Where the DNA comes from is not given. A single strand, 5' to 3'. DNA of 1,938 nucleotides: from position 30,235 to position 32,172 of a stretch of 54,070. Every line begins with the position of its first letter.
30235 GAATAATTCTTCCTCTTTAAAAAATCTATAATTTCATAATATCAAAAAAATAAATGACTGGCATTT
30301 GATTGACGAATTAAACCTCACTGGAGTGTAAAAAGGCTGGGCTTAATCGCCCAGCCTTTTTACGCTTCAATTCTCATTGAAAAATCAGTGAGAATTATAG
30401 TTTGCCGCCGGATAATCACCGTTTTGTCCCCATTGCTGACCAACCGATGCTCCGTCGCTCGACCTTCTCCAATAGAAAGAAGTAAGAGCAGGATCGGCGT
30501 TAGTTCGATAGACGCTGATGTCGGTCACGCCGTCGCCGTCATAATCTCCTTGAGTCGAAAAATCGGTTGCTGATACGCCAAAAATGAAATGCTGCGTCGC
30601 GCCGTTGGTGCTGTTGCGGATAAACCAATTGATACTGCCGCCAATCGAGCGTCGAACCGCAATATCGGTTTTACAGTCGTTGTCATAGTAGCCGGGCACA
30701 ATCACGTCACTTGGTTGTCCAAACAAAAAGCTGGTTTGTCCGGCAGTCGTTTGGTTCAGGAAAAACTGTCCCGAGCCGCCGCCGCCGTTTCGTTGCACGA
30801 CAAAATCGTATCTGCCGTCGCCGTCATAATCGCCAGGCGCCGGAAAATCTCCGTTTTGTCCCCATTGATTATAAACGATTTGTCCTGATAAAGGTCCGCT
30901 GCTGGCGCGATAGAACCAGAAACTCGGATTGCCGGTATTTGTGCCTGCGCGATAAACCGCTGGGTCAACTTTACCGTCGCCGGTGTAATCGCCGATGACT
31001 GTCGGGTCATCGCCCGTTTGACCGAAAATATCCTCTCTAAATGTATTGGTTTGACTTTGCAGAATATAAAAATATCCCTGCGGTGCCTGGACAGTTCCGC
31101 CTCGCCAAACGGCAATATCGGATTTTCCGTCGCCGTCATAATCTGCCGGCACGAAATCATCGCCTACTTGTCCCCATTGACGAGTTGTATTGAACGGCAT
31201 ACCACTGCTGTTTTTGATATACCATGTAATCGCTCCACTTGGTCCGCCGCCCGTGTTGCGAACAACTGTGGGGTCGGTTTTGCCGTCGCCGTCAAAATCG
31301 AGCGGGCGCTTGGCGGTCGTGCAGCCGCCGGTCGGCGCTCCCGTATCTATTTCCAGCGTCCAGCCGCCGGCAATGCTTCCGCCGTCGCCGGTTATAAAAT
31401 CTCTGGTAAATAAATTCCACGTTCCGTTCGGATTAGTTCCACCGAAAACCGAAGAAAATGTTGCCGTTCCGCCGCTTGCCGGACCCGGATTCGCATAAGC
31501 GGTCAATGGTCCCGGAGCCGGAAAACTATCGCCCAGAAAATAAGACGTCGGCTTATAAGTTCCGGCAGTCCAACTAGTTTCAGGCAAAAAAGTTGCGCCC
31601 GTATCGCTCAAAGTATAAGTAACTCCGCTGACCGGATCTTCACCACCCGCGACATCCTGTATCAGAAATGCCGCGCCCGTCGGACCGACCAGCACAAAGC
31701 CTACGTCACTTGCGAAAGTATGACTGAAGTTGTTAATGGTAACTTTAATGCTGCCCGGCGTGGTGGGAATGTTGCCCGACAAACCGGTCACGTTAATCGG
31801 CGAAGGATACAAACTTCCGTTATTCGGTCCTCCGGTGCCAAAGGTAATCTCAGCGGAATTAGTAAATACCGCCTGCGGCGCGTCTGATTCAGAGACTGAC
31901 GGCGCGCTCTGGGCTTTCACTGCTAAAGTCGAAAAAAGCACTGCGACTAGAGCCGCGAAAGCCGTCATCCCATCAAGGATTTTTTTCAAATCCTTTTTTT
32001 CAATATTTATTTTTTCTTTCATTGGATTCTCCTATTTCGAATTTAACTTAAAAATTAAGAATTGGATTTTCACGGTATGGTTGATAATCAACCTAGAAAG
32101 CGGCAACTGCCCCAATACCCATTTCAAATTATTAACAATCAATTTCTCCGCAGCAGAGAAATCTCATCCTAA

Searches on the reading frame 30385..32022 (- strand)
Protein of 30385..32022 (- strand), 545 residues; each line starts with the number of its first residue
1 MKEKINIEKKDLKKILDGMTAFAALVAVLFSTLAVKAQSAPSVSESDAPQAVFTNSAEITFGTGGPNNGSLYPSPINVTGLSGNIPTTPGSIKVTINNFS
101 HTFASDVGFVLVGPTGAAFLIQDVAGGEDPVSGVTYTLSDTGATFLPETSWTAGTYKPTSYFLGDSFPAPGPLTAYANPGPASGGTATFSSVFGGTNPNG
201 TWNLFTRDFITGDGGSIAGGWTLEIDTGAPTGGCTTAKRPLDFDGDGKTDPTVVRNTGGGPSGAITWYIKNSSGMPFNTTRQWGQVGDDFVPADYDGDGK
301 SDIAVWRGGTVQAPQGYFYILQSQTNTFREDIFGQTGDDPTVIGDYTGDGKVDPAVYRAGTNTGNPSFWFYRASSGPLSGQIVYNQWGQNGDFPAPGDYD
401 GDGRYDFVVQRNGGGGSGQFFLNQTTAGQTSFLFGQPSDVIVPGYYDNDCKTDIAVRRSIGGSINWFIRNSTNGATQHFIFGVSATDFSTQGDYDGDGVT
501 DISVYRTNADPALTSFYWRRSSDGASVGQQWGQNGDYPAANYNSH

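Call 93: search_protein_families(library=pfam, proteins=[window:30385-32022:-], max_evalue=0.00001)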
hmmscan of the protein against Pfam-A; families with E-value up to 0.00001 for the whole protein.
window:30385-32022:- (545 aa): 2 families
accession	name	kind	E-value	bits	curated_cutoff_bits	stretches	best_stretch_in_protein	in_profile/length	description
PF13517.12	FG-GAP_3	-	7.6e-12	46.1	26.9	1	242-305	1-61/61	FG-GAP-like repeat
PF01839.29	FG-GAP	-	1.3e-10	41.4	22.1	0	289-305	4-20/37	FG-GAP repeat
